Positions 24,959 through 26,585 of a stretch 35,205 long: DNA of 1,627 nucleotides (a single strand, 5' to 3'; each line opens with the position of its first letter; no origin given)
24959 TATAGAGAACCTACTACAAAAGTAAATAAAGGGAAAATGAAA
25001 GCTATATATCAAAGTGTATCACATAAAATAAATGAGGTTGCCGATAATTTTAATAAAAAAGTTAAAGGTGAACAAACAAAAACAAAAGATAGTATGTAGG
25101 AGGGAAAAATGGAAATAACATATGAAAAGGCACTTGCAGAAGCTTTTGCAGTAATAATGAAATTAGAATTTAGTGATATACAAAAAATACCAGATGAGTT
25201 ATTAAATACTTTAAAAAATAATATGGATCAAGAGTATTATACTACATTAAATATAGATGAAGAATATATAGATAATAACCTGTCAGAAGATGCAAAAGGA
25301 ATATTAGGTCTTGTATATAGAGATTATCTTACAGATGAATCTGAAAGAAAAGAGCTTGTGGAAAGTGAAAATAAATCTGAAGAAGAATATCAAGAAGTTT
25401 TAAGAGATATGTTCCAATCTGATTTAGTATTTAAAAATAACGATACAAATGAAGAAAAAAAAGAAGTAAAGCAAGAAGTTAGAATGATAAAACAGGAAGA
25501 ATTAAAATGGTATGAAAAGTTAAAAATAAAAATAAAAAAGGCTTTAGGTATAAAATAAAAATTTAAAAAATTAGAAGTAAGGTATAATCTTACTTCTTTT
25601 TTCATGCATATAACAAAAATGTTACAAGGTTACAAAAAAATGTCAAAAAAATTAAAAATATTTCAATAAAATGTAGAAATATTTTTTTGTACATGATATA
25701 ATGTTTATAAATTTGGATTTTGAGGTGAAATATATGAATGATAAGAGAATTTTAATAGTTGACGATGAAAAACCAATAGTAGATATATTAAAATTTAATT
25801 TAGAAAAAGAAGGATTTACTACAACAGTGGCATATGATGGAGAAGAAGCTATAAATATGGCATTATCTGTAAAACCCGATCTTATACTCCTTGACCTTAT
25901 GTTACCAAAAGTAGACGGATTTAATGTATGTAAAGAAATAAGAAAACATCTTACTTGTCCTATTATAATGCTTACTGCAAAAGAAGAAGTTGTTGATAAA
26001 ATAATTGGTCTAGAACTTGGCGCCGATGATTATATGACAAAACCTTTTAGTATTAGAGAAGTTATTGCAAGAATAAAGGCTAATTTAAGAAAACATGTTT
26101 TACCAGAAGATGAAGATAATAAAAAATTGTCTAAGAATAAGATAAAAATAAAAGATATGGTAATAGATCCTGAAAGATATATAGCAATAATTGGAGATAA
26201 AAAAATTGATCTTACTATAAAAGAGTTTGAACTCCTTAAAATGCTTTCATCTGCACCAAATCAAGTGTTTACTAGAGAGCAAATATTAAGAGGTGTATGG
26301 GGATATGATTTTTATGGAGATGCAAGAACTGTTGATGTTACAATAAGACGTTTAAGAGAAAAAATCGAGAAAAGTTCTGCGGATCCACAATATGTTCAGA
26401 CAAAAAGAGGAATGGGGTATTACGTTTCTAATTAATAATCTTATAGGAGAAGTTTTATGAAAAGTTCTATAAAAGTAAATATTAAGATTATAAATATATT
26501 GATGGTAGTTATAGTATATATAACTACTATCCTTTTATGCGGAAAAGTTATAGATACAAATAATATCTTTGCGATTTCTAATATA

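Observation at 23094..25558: Three-gene operon with no recognisable domains, built on a tandem paralogue pair, next to decayed mobile DNA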

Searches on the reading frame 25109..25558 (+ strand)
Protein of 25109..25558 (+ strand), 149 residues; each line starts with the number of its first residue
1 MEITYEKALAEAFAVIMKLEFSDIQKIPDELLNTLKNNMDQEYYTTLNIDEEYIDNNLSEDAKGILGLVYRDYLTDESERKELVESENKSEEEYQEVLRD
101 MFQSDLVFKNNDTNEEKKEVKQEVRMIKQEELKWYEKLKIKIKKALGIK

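Call 3: search_protein_families(library=pfam, proteins=[window:25109-25558:+], max_evalue=1)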
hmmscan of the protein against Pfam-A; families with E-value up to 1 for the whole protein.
window:25109-25558:+ (149 aa): 5 families
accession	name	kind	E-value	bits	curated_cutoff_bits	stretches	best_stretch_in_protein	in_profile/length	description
PF19027.5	DUF5752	-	0.001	18.9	23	1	6-46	70-110/208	Family of unknown function (DUF5752)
PF25000.1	DUF7779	-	0.098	13.4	27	0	73-115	29-75/95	Domain of unknown function (DUF7779)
PF20196.3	DUF6559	-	0.17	12.3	27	1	30-100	16-86/126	Family of unknown function (DUF6559)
PF09316.15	Cmyb_C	-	0.26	11.4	27.7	1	83-127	91-134/157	C-myb, C-terminal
PF04791.21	LMBR1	-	0.26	10.6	31.9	1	24-139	249-348/510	LMBR1-like membrane protein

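Call 4: search_protein_families(library=ncbifam, proteins=[window:25109-25558:+], max_evalue=1)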
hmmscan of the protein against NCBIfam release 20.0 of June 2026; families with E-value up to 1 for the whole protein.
window:25109-25558:+ (149 aa): 0 families

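Call 6: search_protein_families(library=phrogs, proteins=[window:25109-25558:+], max_evalue=1)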
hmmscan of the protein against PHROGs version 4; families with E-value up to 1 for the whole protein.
window:25109-25558:+ (149 aa): 2 families
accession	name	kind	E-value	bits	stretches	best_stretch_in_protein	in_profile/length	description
phrog_7203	-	unknown function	0.0017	19.1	1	71-144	134-208/257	-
phrog_33181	-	unknown function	0.048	15.1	1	82-123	8-49/94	-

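Call 7: search_protein_families(library=padloc, proteins=[window:25109-25558:+], max_evalue=1)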
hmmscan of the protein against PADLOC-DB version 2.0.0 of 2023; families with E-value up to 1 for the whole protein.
window:25109-25558:+ (149 aa): 0 families

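Call 11: find_homologous_proteins(query=window:25109-25558:+)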
Query window:25109-25558:+ (149 aa): 58 proteins with E <= 0.001 among 137 candidates.
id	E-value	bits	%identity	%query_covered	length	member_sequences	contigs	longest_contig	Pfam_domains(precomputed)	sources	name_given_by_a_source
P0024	4.1e-83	294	97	100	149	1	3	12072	-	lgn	-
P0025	4.3e-83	294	98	100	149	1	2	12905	-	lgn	-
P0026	6.3e-83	294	97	100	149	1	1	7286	-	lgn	-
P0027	6.4e-83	294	98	100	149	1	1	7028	-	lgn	-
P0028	7.4e-83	294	97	100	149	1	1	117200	-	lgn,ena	-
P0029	8.0e-83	293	97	100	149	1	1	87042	-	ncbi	-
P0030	8.1e-83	293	97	100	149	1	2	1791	-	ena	-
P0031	9.4e-83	293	97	100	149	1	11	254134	-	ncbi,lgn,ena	-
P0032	9.7e-83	293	97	100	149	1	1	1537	-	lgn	-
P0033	1.0e-82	293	97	100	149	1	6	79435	-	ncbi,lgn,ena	-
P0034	1.3e-82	293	97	100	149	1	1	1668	-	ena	-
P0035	1.4e-82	293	97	100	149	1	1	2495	-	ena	-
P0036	1.6e-82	293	97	100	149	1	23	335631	-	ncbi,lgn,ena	-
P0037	2.2e-82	292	97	100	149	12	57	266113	-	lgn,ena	-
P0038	2.3e-82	292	97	100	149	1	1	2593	-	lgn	-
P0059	6.6e-66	239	79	100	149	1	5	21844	-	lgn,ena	-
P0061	2.1e-65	237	79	100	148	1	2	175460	-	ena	-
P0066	1.4e-63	231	74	100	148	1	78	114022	-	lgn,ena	-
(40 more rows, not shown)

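Call 12: find_encoding_contigs(protein=P0036, flank=6000, max_places=5)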
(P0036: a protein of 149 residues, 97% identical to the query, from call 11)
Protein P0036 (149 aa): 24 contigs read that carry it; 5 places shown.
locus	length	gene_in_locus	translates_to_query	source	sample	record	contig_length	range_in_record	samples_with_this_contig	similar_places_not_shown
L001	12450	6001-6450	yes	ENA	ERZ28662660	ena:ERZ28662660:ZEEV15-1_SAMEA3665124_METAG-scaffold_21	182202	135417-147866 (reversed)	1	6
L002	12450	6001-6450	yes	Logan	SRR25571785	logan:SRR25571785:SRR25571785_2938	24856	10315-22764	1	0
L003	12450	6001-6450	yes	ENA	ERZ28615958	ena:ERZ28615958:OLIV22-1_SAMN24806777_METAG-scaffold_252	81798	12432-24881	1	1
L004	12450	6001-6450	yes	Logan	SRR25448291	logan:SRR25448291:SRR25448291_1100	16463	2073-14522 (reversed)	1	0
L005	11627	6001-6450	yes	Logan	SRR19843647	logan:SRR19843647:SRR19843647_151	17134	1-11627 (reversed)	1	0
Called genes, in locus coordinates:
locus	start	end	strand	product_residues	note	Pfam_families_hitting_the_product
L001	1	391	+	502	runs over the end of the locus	PF02534:T4SS-DNA_transf, PF10412:TrwB_AAD_bind, PF12696:TraG-D_C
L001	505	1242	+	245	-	-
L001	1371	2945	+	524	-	PF13177:DNA_pol3_delta2, PF13604:AAA_30 (faint), PF00004:AAA, PF22608:DNAX_ATPase_lid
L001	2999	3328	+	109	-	PF02575:YbaB_DNA_bd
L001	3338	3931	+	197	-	PF21176:RecR_HhH, PF02132:RecR_ZnF, PF01751:Toprim, PF13662:Toprim_4, PF21175:RecR_C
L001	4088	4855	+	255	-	PF01177:Asp_Glu_race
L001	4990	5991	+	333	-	-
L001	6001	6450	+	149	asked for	-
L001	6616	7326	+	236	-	PF00072:Response_reg, PF00486:Trans_reg_C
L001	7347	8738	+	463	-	PF00512:HisKA, PF02518:HATPase_c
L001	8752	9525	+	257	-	PF01026:TatD_DNase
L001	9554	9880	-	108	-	PF13560:HTH_31 (weak), PF01381:HTH_3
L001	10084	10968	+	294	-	PF06161:DUF975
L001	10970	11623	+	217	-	PF06541:ABC_trans_CmpB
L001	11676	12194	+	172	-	PF06695:Sm_multidrug_ex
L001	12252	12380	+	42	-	PF05582:Peptidase_U57 (weak)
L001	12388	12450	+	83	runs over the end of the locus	-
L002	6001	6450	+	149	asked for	-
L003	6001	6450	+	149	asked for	-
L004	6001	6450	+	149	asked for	-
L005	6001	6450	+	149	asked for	-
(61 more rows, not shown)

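Call 13: find_encoding_contigs(protein=P0066, flank=6000, max_places=5)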
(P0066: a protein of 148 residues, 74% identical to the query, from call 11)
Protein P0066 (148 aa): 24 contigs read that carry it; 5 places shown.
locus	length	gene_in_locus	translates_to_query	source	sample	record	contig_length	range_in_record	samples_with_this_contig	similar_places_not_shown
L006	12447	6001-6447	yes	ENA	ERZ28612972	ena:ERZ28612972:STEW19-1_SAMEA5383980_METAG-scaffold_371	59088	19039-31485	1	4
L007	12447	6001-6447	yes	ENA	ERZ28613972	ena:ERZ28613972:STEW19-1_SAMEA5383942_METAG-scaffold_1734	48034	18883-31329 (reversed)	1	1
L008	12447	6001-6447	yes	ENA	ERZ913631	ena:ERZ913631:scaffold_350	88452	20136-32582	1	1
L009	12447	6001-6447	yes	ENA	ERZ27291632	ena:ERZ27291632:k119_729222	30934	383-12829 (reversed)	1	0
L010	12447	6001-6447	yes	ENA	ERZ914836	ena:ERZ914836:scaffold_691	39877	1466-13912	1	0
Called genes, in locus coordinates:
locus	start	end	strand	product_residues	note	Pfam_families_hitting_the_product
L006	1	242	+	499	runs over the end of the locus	PF02534:T4SS-DNA_transf, PF10412:TrwB_AAD_bind, PF12696:TraG-D_C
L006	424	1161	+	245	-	-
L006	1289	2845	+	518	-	PF13177:DNA_pol3_delta2, PF00004:AAA, PF22608:DNAX_ATPase_lid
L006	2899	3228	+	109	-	PF02575:YbaB_DNA_bd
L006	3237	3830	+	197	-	PF21176:RecR_HhH, PF02132:RecR_ZnF, PF01751:Toprim, PF13662:Toprim_4, PF21175:RecR_C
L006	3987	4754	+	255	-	PF01177:Asp_Glu_race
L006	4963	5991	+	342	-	-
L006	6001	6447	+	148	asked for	-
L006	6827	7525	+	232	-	PF00072:Response_reg, PF00486:Trans_reg_C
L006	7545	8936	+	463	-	PF00512:HisKA, PF02518:HATPase_c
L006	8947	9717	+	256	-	PF01026:TatD_DNase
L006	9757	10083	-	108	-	PF13560:HTH_31 (weak), PF12844:HTH_19, PF01381:HTH_3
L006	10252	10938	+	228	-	PF01987:AIM24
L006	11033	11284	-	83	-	-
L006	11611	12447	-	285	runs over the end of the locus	PF02811:PHP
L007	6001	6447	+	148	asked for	-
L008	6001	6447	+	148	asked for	-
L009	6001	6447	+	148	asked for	-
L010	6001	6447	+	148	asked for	-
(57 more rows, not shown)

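Call 46: find_related_loci(query=A5, collection=genome_contigs, flank=8000)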
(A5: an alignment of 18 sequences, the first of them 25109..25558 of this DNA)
Query A5 (149 aa) in genome_contigs; peptide patterns used: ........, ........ (x = any residue, [..] = any of these).
19 stretches matched a pattern, but none encodes a relative of the query by tblastn (E <= 1e-3).

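Call 53: search_solved_structures(query=A5, max_evalue=10)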
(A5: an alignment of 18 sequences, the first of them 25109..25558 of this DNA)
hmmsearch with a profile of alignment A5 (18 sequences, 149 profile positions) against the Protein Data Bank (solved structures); distinct sequences matched with E-value up to 10: 1.
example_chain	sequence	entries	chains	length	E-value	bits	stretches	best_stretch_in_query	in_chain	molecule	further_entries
5obu_A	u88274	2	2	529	0.35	14.4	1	55-101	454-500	Chaperone protein DnaK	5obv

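Call 65: search_dna_similar(query=window:25109-25558:+, collection=plasmids, mode=protein, max_evalue=1, max_rows=15)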
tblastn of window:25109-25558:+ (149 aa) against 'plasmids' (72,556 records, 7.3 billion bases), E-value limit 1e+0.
No match.

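Call 66: search_dna_similar(query=window:25109-25558:+, collection=phages, mode=protein, max_evalue=1, max_rows=15)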
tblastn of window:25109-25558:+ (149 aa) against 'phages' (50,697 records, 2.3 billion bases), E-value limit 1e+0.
No match.

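Call 67: find_related_loci(query=A5, collection=metagenome_contigs, flank=5000)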
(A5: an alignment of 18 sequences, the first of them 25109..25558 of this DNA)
Query A5 (149 aa) in metagenome_contigs; peptide patterns used: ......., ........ (x = any residue, [..] = any of these).
600 stretches matched a pattern (row limit reached: there are more); 2 encode a relative of the query (tblastn E <= 1e-3); 2 distinct loci.
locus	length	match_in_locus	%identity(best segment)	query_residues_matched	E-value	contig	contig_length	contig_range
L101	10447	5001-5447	98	1-149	2e-93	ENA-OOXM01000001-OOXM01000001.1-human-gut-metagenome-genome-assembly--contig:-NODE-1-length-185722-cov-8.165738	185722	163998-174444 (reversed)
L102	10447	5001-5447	98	1-149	2e-93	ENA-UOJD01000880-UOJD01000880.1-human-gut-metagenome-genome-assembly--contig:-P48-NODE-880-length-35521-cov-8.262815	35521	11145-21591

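Call 80: find_encoding_contigs(protein=P0061, flank=5000, max_places=2)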
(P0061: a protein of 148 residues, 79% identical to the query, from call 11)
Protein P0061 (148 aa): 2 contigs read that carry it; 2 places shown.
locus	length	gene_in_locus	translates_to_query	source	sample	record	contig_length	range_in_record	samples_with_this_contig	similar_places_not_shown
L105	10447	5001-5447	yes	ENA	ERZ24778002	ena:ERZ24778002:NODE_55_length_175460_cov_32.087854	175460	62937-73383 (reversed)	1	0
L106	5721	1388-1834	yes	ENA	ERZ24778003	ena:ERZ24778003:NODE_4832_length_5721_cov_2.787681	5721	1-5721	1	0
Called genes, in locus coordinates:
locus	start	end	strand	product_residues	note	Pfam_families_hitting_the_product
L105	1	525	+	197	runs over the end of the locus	PF21176:RecR_HhH, PF02132:RecR_ZnF, PF01751:Toprim, PF13662:Toprim_4, PF21175:RecR_C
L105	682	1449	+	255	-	PF01177:Asp_Glu_race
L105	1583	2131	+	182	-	-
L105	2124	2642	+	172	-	-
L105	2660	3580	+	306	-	-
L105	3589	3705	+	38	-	-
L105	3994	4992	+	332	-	-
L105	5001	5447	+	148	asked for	-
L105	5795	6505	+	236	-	PF00072:Response_reg, PF00486:Trans_reg_C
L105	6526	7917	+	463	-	PF00512:HisKA, PF02518:HATPase_c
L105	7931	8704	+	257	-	PF01026:TatD_DNase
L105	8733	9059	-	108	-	PF13560:HTH_31 (weak), PF01381:HTH_3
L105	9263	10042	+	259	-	PF06161:DUF975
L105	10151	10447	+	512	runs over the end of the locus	PF06782:UPF0236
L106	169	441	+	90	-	-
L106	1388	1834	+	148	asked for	-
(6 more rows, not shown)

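Call 81: find_encoding_contigs(protein=P0059, flank=5000, max_places=2)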
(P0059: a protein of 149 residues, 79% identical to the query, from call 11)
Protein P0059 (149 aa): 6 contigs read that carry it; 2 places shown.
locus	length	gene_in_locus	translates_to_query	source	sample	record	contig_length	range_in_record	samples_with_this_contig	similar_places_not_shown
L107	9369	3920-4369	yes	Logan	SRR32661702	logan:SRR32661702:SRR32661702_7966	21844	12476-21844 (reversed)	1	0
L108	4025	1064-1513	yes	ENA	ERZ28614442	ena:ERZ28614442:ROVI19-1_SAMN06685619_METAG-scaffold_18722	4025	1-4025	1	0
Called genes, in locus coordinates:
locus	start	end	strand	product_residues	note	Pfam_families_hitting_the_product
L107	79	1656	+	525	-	PF13177:DNA_pol3_delta2, PF00004:AAA, PF13401:AAA_22 (faint), PF22608:DNAX_ATPase_lid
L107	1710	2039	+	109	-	PF02575:YbaB_DNA_bd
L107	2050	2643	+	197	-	PF21176:RecR_HhH, PF02132:RecR_ZnF, PF01751:Toprim, PF13662:Toprim_4, PF21175:RecR_C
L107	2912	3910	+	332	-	-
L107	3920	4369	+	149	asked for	-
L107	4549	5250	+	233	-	PF00072:Response_reg, PF00486:Trans_reg_C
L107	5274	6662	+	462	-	PF00512:HisKA, PF02518:HATPase_c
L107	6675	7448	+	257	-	PF01026:TatD_DNase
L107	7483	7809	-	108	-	PF13560:HTH_31 (weak), PF12844:HTH_19 (weak), PF01381:HTH_3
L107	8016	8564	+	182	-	PF01966:HD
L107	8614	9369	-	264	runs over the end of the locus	PF01513:NAD_kinase (weak), PF20143:NAD_kinase_C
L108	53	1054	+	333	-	-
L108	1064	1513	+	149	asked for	-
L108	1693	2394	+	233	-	PF00072:Response_reg, PF00486:Trans_reg_C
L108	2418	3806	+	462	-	PF00512:HisKA, PF02518:HATPase_c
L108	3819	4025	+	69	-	?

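Call 83: search_protein_families(library=pfam, alignment_id=A5, max_evalue=1)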
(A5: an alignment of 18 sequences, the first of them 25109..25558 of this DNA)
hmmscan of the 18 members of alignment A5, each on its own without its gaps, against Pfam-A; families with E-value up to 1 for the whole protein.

A. member 1, window:25109-25558:+ (149 aa): 5 families
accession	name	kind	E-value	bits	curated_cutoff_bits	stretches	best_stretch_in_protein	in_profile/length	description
PF19027.5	DUF5752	-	0.001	18.9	23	1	6-46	70-110/208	Family of unknown function (DUF5752)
PF25000.1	DUF7779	-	0.098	13.4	27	0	73-115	29-75/95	Domain of unknown function (DUF7779)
PF20196.3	DUF6559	-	0.17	12.3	27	1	30-100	16-86/126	Family of unknown function (DUF6559)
PF09316.15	Cmyb_C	-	0.26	11.4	27.7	1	83-127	91-134/157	C-myb, C-terminal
PF04791.21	LMBR1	-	0.26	10.6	31.9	1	24-139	249-348/510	LMBR1-like membrane protein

B. families by the number of members that match (of 18 scanned): 13 families
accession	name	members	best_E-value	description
PF19027.5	DUF5752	16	0.0007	Family of unknown function (DUF5752)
PF04791.21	LMBR1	15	0.01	LMBR1-like membrane protein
PF25000.1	DUF7779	11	0.012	Domain of unknown function (DUF7779)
PF20196.3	DUF6559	6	0.015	Family of unknown function (DUF6559)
PF17254.7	DUF5321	6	0.03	Family of unknown function (DUF5321)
PF05141.17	DIT1_PvcA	6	0.12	Pyoverdine/dityrosine biosynthesis protein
PF06771.16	Desmo_N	5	0.044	Viral Desmoplakin N-terminus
PF15171.11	Spexin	5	0.086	Neuropeptide secretory protein family, NPQ, spexin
PF09316.15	Cmyb_C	4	0.26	C-myb, C-terminal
PF20512.3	PMI_typeI_hel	3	0.087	Phosphomannose isomerase type I, helical insertion domain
PF17234.7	MPM1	2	0.37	Mitochondrial peculiar membrane protein 1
PF07027.17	DUF1318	1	0.092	Protein of unknown function (DUF1318)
PF10891.13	DUF2719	1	0.3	Protein of unknown function (DUF2719)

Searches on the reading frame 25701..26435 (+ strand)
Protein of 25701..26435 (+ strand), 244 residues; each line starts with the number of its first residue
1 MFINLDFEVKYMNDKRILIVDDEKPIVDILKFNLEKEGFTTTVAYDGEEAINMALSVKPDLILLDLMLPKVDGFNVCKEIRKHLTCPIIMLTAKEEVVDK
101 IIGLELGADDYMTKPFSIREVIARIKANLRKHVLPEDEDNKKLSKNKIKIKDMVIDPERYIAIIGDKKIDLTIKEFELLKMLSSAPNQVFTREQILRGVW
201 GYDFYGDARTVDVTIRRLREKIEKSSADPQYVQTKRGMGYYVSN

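Call 70: search_protein_families(library=ncbifam, proteins=[window:25701-26435:+], max_evalue=0.00001)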
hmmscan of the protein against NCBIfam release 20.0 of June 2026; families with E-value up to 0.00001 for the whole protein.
window:25701-26435:+ (244 aa): 95 families (the best 25 are shown)
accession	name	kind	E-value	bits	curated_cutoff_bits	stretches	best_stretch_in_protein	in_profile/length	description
NF040534.1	resp_reg_YycF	equivalog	2.4e-99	331.3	340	1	15-244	1-229/231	response regulator YycF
NF040689.1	MtrAB_MtrA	equivalog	2.8e-72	242.6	300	1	17-242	1-218/219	MtrAB system response regulator MtrA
NF045944.1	ResRegRpaBCyano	equivalog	1.7e-71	240.3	330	1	18-242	1-227/229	response regulator transcription factor RpaB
TIGR02154.1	PhoB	equivalog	3.8e-67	225.9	296.2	1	15-242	3-225/226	phosphate regulon transcriptional regulator PhoB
NF053854.1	RespRegPhoBBctds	equivalog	2.3e-66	223.4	270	1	17-242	1-224/225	two-component system response regulator PhoB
NF033117.2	vanR_ACDEGLN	exception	1e-64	218.2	350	1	17-242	1-225/226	VanR-ABDEGLN family response regulator transcription factor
NF008296.0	PRK11083.1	equivalog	1.5e-60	204.4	273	1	12-242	1-225/228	two-component system response regulator CreB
NF033120.0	vanR_FM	exception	1.2e-59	201.8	460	1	12-241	1-228/231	vancomycin resistance response regulator transcription factor, VanR-F/VanR-M family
NF041733.1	resp_reg_CseB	equivalog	2.6e-57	193.8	350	1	16-242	2-226/228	two-component system response regulator CseB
NF007982.1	PRK10710.1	equivalog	3.7e-56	190.3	380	1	12-240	5-225/235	envelope stress response regulator BaeR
TIGR01387.1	cztR_silR_copR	subfamily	1e-55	188.8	279.2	1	17-241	1-217/218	heavy metal response regulator transcription factor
NF041209.1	resp_regPieR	equivalog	1.5e-54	185.1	450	1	16-241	2-226/231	two component system response regulator PieR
NF008199.0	PRK10955.1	equivalog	4.2e-54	183.9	341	1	15-242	2-228/232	envelope stress response regulator transcription factor CpxR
NF007546.0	PRK10161.1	equivalog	3e-53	180.7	471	1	15-243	3-226/229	phosphate response regulator transcription factor PhoB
NF007005.1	PRK09468.1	equivalog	9.5e-53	179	331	1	14-241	3-230/237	osmolarity response regulator transcription factor OmpR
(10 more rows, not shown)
